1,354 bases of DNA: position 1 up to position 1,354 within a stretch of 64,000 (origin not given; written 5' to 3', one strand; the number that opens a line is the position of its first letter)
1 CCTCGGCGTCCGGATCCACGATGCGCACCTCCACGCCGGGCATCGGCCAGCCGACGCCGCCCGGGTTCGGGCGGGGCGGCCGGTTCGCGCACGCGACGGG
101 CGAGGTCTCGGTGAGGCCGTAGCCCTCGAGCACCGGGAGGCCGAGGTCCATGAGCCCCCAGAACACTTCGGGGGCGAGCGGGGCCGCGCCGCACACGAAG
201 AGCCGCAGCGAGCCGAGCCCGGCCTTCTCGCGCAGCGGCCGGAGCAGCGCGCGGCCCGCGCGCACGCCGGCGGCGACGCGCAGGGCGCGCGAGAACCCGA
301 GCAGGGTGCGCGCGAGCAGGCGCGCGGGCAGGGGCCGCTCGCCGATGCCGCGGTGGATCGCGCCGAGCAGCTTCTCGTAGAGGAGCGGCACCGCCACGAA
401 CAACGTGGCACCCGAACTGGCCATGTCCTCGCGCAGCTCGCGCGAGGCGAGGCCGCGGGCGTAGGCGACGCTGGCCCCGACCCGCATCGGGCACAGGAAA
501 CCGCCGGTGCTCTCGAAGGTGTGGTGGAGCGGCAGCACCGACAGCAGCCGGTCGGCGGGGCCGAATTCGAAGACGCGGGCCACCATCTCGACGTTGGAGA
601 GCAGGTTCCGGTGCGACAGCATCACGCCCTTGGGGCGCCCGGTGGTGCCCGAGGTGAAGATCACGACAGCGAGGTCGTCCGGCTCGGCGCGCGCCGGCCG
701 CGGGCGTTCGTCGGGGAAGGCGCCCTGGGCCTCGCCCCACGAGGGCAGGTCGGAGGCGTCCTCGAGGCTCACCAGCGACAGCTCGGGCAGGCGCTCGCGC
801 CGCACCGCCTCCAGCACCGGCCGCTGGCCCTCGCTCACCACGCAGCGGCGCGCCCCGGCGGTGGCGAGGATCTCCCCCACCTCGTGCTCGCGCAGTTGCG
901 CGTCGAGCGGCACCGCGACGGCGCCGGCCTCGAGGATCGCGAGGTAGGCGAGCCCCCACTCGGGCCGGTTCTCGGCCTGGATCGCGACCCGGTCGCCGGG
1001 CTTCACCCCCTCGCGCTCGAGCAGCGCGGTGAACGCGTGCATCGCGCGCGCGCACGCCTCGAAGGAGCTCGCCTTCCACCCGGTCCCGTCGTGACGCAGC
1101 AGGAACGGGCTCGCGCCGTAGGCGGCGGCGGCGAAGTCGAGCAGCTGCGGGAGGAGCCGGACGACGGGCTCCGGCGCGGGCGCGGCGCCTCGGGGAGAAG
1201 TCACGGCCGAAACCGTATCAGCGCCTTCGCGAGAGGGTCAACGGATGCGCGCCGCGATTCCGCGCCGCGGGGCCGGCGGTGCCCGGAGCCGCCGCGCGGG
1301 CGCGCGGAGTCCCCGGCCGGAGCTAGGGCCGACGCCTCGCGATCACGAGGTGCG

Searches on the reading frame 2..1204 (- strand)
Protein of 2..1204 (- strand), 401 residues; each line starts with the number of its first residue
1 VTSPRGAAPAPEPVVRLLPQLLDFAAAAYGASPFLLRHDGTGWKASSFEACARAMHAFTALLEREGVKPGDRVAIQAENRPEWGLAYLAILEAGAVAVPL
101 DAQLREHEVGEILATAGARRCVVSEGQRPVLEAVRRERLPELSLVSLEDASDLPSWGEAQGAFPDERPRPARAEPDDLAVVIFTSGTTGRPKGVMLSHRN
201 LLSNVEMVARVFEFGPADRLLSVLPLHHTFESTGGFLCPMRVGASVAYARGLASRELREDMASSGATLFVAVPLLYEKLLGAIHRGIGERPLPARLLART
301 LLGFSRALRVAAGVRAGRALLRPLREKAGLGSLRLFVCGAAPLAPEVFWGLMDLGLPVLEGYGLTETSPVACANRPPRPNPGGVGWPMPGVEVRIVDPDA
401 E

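Call 65: search_protein_families(library=pfam, proteins=[window:2-1204:-], max_evalue=0.00001)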
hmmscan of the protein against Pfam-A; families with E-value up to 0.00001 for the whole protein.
window:2-1204:- (401 aa): 1 family
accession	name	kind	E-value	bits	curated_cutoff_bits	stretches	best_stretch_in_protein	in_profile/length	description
PF00501.34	AMP-binding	-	2e-77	261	29.9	1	27-399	6-359/384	AMP-binding enzyme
